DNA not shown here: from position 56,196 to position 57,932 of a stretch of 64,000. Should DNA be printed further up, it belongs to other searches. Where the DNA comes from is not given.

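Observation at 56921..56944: GCCGCT hexanucleotide repeat encoding a poly-Ala tract in yaaJ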

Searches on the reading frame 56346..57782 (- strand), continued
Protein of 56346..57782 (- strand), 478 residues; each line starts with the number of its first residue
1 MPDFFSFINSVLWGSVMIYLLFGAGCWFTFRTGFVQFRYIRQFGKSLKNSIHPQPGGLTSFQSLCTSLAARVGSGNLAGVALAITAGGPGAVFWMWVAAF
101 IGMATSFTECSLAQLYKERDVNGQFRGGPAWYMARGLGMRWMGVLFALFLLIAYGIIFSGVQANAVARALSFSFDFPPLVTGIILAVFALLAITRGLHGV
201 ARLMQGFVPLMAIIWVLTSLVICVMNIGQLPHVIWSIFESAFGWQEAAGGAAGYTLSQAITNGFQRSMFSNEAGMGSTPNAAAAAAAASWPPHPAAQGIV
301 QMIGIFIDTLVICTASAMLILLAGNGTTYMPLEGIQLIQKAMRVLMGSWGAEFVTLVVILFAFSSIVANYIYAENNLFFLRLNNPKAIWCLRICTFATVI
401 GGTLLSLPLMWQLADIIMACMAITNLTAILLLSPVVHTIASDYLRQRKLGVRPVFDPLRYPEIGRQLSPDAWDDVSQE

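Call 41: list_cluster_members(proteins=[window:56349-57782:-, L003:171-1604:+, L004:171-1604:+, L005:171-1604:+, L006:171-1604:+, L009:169-1602:+, L010:191-1612:+, L014:176-1597:+, L015:177-1598:+, L016:176-1597:+])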
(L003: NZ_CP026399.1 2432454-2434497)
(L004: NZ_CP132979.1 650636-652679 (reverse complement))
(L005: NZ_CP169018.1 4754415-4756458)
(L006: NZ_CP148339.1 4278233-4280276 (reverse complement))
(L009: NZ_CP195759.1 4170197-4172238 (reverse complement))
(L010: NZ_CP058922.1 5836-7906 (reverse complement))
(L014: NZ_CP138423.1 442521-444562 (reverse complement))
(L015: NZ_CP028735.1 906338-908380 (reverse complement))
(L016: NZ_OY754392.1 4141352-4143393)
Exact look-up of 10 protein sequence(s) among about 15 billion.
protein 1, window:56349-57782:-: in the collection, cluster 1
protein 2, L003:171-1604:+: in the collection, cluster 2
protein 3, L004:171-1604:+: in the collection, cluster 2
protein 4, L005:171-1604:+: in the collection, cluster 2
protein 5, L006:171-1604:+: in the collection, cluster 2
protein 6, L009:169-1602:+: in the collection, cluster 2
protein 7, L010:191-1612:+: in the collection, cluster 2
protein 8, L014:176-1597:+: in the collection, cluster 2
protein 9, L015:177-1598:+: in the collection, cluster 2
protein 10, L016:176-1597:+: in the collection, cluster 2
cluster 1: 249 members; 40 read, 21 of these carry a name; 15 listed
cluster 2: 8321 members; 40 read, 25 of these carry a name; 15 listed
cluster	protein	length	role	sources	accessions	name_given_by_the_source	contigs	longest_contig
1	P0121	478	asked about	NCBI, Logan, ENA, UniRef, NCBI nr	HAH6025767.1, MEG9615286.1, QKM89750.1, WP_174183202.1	sodium:alanine symporter family protein [Escherichia coli] | alanine/glycine:cation symporter family protein n=3 Tax=Enterobacteriaceae TaxID=543 ...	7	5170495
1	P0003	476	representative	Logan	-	-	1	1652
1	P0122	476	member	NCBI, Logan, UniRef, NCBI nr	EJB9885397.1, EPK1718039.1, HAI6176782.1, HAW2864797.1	TPA: sodium:alanine symporter family protein [Escherichia coli] | alanine/glycine:cation symporter family protein n=1 Tax=Escherichia coli TaxID=562 ... | sodium:alanine symporter family protein [Escherichia coli]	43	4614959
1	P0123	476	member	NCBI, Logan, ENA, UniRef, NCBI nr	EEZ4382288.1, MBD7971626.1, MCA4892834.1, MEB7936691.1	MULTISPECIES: alanine/glycine:cation symporter family protein [Escherichia] | Sodium:alanine symporter family protein n=1 Tax=Escherichia whittamii TaxID=2762229 ... | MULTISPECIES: sodium:alanine symporter family protein [Escherichia]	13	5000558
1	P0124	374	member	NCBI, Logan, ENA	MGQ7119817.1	amino acid carrier protein, partial [Escherichia sp. HC-CC4]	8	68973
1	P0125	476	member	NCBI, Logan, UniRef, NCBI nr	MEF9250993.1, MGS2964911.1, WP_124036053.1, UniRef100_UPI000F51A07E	alanine/glycine:cation symporter family protein [Escherichia coli] | alanine/glycine:cation symporter family protein n=1 Tax=Escherichia coli TaxID=562 ... | sodium:alanine symporter family protein [Escherichia coli]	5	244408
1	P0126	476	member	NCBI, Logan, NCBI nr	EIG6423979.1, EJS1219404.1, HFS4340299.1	sodium:alanine symporter family protein [Escherichia coli]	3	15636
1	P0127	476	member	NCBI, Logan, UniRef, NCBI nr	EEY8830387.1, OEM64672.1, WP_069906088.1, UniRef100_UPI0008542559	alanine/glycine:cation symporter family protein [Escherichia coli] | alanine/glycine:cation symporter family protein n=1 Tax=Escherichia coli TaxID=562 ... | sodium:alanine symporter family protein [Escherichia coli]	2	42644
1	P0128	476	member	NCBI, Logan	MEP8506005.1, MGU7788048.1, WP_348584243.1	sodium:alanine symporter family protein [Escherichia coli]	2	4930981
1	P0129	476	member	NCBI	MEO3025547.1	sodium:alanine symporter family protein [Escherichia coli]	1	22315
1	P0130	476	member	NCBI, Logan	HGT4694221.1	TPA: alanine/glycine:cation symporter family protein [Escherichia coli]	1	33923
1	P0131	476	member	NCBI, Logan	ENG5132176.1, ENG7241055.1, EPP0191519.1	alanine/glycine:cation symporter family protein [Escherichia coli]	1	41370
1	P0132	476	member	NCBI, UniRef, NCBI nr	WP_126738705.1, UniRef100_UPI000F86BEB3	alanine/glycine:cation symporter family protein [Escherichia coli] | alanine/glycine:cation symporter family protein n=1 Tax=Escherichia coli TaxID=562 ... | sodium:alanine symporter family protein [Escherichia coli]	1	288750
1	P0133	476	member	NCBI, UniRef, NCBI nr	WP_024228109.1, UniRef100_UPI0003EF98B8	alanine/glycine:cation symporter family protein [Escherichia coli] | alanine/glycine:cation symporter family protein n=1 Tax=Escherichia coli TaxID=562 ... | sodium:alanine symporter family protein [Escherichia coli]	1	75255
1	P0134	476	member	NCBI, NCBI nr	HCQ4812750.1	TPA: sodium:alanine symporter family protein [Escherichia coli] | sodium:alanine symporter family protein [Escherichia coli]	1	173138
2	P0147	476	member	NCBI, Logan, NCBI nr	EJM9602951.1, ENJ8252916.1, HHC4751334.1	TPA: alanine/glycine:cation symporter family protein [Escherichia albertii] | sodium:alanine symporter family protein [Escherichia albertii]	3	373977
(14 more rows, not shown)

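Call 45: find_encoding_contigs(protein=P0063, flank=100, max_places=1)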
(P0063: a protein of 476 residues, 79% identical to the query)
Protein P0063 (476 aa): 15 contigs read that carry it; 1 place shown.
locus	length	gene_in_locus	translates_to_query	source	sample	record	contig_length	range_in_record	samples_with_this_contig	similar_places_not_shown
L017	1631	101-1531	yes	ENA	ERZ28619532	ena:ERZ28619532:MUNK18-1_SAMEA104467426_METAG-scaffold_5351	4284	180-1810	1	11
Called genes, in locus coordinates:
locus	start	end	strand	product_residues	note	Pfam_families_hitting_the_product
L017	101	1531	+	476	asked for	PF01235:Na_Ala_symp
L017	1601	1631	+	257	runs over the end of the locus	PF03883:H2O2_YaaD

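Call 46: find_encoding_contigs(protein=P0147, flank=100, max_places=1)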
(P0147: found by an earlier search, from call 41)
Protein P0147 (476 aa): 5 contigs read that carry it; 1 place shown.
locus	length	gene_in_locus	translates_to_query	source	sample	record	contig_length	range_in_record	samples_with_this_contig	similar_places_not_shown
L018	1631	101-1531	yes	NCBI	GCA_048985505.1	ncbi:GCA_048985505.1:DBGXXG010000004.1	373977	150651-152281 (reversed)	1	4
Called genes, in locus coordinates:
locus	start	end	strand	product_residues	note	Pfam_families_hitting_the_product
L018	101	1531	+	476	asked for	PF01235:Na_Ala_symp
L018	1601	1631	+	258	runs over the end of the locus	PF03883:H2O2_YaaD, PF21818:DUF6884 (weak)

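Call 47: find_encoding_contigs(protein=P0026, flank=100, max_places=1)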
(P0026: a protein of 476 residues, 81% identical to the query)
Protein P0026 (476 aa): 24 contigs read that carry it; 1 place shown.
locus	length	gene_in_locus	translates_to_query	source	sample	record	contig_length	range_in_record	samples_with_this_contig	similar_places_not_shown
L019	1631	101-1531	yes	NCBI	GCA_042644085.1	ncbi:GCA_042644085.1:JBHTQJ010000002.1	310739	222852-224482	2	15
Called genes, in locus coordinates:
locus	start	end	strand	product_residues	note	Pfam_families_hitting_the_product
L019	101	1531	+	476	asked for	PF01235:Na_Ala_symp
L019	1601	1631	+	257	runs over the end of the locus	PF03883:H2O2_YaaD, PF21818:DUF6884 (faint)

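Call 48: find_encoding_contigs(protein=P0123, flank=100, max_places=1)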
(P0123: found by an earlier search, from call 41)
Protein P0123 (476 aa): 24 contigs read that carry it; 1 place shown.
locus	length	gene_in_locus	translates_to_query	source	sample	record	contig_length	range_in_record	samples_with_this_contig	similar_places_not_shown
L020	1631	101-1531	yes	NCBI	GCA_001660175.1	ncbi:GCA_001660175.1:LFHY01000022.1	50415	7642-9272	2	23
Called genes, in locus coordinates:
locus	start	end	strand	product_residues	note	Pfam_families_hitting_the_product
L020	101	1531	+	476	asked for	PF01235:Na_Ala_symp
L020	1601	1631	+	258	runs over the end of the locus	PF03883:H2O2_YaaD, PF21818:DUF6884 (weak)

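Call 49: find_encoding_contigs(protein=P0121, flank=3000, max_places=7)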
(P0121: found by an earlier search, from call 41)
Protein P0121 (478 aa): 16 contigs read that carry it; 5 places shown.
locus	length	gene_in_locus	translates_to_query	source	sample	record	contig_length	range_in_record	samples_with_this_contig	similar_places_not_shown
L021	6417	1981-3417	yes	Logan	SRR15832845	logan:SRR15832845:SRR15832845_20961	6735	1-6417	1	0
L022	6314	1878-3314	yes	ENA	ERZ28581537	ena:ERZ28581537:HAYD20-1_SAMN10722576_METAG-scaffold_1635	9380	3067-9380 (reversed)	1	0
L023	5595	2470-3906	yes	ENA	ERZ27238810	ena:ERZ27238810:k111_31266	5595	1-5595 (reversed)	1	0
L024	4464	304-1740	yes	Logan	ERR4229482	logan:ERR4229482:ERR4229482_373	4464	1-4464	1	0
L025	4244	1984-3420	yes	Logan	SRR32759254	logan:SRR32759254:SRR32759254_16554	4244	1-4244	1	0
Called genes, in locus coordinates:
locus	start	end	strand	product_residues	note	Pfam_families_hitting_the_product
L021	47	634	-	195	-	PF00994:MoCF_biosynth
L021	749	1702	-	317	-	PF00923:TAL_FSA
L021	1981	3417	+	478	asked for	PF01235:Na_Ala_symp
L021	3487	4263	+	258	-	PF03883:H2O2_YaaD, PF21818:DUF6884 (weak)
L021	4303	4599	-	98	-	PF10697:DUF2502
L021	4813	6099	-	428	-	PF14821:Thr_synth_N, PF00291:PALP, PF24857:THR4_C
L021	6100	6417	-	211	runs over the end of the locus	?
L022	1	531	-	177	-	PF00994:MoCF_biosynth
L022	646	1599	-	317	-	PF00923:TAL_FSA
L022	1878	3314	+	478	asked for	PF01235:Na_Ala_symp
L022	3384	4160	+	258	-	PF03883:H2O2_YaaD, PF21818:DUF6884 (weak)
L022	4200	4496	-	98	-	PF10697:DUF2502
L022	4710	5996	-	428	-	PF14821:Thr_synth_N, PF00291:PALP, PF24857:THR4_C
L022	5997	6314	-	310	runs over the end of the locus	PF00288:GHMP_kinases_N, PF08544:GHMP_kinases_C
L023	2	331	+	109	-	PF01184:Gpr1_Fun34_YaaH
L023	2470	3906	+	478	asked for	PF01235:Na_Ala_symp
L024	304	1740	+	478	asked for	PF01235:Na_Ala_symp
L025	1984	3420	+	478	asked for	PF01235:Na_Ala_symp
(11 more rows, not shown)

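Call 70: search_protein_representatives(protein=window:56349-57782:-)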
Query: 478 residues. Proteins with E-value up to 0.001 (for the whole library): 10651; up to 1e-10: 6543; up to 1e-30: 2018. The best 150 are listed.
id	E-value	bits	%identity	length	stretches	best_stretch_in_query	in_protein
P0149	8.9e-186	634.8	61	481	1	1-474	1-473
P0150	4.8e-129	447.8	48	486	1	5-477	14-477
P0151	3.5e-123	428.4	72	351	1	43-324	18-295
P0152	1.4e-121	423.2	45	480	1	4-459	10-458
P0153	8.1e-121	420.6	45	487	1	7-473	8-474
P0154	8.7e-121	420.5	44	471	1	1-472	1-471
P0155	2.6e-118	412.4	43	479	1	3-472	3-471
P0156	1.0e-115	403.8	45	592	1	7-475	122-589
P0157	3.8e-113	395.4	44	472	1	2-473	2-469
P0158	6.2e-112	391.3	43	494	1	17-474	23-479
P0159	1.1e-110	387.3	42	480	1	3-472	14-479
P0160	2.2e-106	373.0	44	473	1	6-452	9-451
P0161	5.1e-106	371.8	46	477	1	48-456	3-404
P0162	8.4e-105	367.8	44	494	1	15-474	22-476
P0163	1.1e-103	364.2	44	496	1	4-473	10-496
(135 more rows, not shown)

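Call 77: predict_structure(alignment_id=A1)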
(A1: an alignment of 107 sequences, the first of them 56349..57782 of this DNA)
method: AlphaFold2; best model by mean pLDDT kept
length: 478 residues; sequences in the alignment: 107
mean_pLDDT: 93.9   pTM: 0.93
mean pLDDT of the five models: 93.9, 92.9, 92.5, 92.1, 92.0
residues with pLDDT >= 90: 427; 70-90: 35; 50-70: 16; < 50: 0
segments of 3 or more residues with pLDDT < 50: none
pLDDT, mean of each block of 10 residues (from residue 1): 92 92 97 97 91 90 96 94 94 97 97 96 95 98 98 96 97 97 98 96 97 98 98 96 76 86 91 92 81 96 97 98 76 89 96 98 97 96 97 98 94 94 98 98 97 96 96 73
secondary structure, 60 per line:
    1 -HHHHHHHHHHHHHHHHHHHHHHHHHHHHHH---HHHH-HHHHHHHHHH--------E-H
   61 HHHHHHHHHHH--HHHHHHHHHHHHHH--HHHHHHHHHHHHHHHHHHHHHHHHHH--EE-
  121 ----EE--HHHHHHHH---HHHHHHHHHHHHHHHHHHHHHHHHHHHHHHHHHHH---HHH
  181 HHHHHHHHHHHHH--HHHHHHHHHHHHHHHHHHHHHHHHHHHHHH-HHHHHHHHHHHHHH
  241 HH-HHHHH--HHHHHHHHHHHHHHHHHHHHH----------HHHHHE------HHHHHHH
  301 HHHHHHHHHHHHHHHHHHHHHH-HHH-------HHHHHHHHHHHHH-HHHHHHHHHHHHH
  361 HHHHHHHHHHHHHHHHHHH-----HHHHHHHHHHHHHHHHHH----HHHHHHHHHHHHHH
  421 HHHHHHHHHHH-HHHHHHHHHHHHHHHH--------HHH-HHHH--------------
elements in order: H2-31 H35-38 H40-49 H60-71 H74-87 H90-115 H129-136 H140-174 H178-193 H196-225 H227-242 H244-248 H251-271 H282-286 H294-322 H334-346 H348-379 H385-402 H407-431 H433-448 H461-464

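Call 81: fold_search(model_id=the predicted structure, library=pdb)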
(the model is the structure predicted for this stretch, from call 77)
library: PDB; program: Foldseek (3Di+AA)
matches with E <= 10: 600; with E <= 0.001: 52
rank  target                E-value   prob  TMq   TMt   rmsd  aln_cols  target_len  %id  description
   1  6cse_M                7.3e-23  1.00  0.83  0.92   2.5       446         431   39  Crystal structure of sodium/alanine symporter AgcS with L-alanine bound (released 2019-01-30)
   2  6cse_C                2.5e-22  1.00  0.82  0.91   2.4       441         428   39  Crystal structure of sodium/alanine symporter AgcS with L-alanine bound (released 2019-01-30)
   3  6f34_A                1.3e-06  1.00  0.54  0.56  10.6       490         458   15  Crystal structure of a bacterial cationic amino acid transporter (CAT) homologue bound to Arginine. (released 2018-02-14)
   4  9a52_A                9.0e-06  1.00  0.48  0.55   9.8       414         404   14  Integrative model of YCSG-FABL by crosslinking MS and deep learning (released 2024-09-18)
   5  5oqt_A                1.4e-05  1.00  0.49  0.51  11.5       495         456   16  Crystal structure of a bacterial cationic amino acid transporter (CAT) homologue (released 2018-02-14)
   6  9i61_C                1.4e-05  1.00  0.54  0.52   7.9       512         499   17  Transient activated state of BetP in complex with betaine (released 2026-02-18)
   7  9i61_A                1.8e-05  1.00  0.55  0.53   7.7       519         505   16  Transient activated state of BetP in complex with betaine (released 2026-02-18)
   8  6f2g_A                2.4e-05  1.00  0.54  0.59   6.1       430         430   15  Bacterial asc transporter crystal structure in open to in conformation (released 2019-04-24)
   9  6f2w_A                7.4e-05  1.00  0.51  0.56   6.3       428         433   16  Bacterial asc transporter crystal structure in open to in conformation (released 2019-04-24)
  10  9hko_A                8.1e-05  1.00  0.53  0.50   8.7       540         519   14  Downregulated closed state of BetP in complex with betaine (released 2025-12-17)
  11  8kdg_B                9.2e-05  1.00  0.52  0.54   7.9       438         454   12  Structure of LAT1-CD98hc-Fab170 in complex with BCH, consensus map (released 2025-02-12)
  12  9ky5_A                9.2e-05  1.00  0.49  0.50  14.3       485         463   13  Structure of y+LAT2 bound with Arg (released 2025-04-23)
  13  8wfk                  1.1e-04  1.00  0.50  0.44   6.9       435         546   13  human glycine transporter 1 in complex with SSR504734 in outward facing conformation (released 2024-04-03)
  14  8zxk_B                1.2e-04  1.00  0.44  0.42  11.9       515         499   13  Cryo-EM structure of trimethylamine transporter TmaT binding with TMA (released 2024-11-06)
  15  3ob6_B                1.3e-04  1.00  0.56  0.61   5.8       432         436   15  Structure of AdiC(N101A) in the open-to-out Arg+ bound conformation (released 2011-03-16)
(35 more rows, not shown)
